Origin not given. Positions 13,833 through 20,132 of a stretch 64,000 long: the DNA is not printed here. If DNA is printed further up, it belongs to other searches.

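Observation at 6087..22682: A 16.6-kb single ORF encoding a 5531-aa LPXTG adhesin-like protein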

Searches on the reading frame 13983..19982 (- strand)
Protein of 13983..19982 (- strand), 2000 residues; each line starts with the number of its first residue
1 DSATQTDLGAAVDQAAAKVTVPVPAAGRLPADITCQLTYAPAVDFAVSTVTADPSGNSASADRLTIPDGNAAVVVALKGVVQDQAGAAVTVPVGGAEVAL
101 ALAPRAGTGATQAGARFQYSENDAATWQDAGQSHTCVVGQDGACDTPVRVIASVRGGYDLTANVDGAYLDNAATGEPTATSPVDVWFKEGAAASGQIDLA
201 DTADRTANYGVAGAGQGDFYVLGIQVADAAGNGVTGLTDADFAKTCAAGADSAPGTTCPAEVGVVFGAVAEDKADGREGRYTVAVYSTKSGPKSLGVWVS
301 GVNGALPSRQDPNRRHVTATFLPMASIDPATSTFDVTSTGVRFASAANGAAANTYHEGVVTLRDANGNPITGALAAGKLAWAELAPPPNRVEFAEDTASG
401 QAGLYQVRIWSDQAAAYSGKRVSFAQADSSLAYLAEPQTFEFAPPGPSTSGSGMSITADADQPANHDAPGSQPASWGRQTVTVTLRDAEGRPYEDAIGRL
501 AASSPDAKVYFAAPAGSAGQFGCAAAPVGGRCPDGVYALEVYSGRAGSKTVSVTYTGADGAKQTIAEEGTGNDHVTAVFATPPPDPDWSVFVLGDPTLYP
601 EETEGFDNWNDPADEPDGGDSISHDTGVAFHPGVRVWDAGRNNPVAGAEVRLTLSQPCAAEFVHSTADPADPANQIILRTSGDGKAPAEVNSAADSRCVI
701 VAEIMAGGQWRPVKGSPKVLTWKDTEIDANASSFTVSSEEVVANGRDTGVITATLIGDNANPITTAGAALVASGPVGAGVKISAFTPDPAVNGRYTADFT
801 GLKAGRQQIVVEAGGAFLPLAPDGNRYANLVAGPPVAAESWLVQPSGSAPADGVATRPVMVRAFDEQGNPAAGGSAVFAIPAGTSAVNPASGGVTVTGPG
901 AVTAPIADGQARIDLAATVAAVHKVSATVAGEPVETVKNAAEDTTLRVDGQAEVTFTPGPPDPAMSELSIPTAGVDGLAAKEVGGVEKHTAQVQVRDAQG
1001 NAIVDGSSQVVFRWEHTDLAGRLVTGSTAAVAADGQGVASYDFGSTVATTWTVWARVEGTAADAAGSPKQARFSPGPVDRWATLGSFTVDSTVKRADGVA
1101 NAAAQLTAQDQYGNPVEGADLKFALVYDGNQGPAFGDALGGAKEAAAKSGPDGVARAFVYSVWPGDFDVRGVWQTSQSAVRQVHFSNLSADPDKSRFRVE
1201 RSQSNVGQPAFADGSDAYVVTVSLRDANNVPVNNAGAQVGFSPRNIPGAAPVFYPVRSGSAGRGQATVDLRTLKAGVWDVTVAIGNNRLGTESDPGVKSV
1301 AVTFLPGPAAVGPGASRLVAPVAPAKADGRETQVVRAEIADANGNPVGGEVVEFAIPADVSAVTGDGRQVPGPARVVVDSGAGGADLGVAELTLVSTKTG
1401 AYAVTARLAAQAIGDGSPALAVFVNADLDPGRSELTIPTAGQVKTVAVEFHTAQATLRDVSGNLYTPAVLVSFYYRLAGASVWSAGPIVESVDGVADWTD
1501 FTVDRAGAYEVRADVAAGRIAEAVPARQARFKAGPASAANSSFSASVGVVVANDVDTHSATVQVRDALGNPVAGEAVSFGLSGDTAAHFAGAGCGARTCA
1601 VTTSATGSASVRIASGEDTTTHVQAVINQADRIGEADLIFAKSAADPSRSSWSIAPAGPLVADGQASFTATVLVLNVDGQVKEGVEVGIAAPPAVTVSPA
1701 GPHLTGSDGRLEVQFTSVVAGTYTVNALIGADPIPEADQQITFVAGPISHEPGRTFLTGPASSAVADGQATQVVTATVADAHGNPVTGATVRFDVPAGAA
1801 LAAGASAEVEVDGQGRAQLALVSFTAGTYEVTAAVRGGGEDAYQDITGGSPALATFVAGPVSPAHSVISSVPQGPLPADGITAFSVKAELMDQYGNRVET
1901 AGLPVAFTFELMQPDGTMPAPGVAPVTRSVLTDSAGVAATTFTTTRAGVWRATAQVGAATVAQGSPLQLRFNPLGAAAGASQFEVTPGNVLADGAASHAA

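Call 5: search_protein_families(library=pfam, proteins=[window:13983-19982:-], max_evalue=0.01)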
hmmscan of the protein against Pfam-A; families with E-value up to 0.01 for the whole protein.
window:13983-19982:- (2000 aa): 4 families
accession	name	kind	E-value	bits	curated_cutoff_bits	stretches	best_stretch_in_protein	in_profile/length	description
PF02369.22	Big_1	-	6.3e-86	283.1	34.9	10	1759-1845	6-89/93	Bacterial Ig-like domain (group 1)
PF09134.16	Invasin_D3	-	2.1e-76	253.1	33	9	1762-1847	12-94/98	Invasin, domain 3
PF18565.7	Glyco_hydro2_C5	-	7.9e-13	48.6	32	0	1763-1807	9-55/103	Glycoside hydrolase family 2 C-terminal domain 5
PF00630.25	Filamin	-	8.9e-06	26.9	26.9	0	1674-1736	29-89/93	Filamin/ABP280 repeat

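Call 6: search_protein_families(library=ncbifam, proteins=[window:13983-19982:-], max_evalue=0.01)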
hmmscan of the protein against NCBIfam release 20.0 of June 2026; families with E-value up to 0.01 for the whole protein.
window:13983-19982:- (2000 aa): 0 families
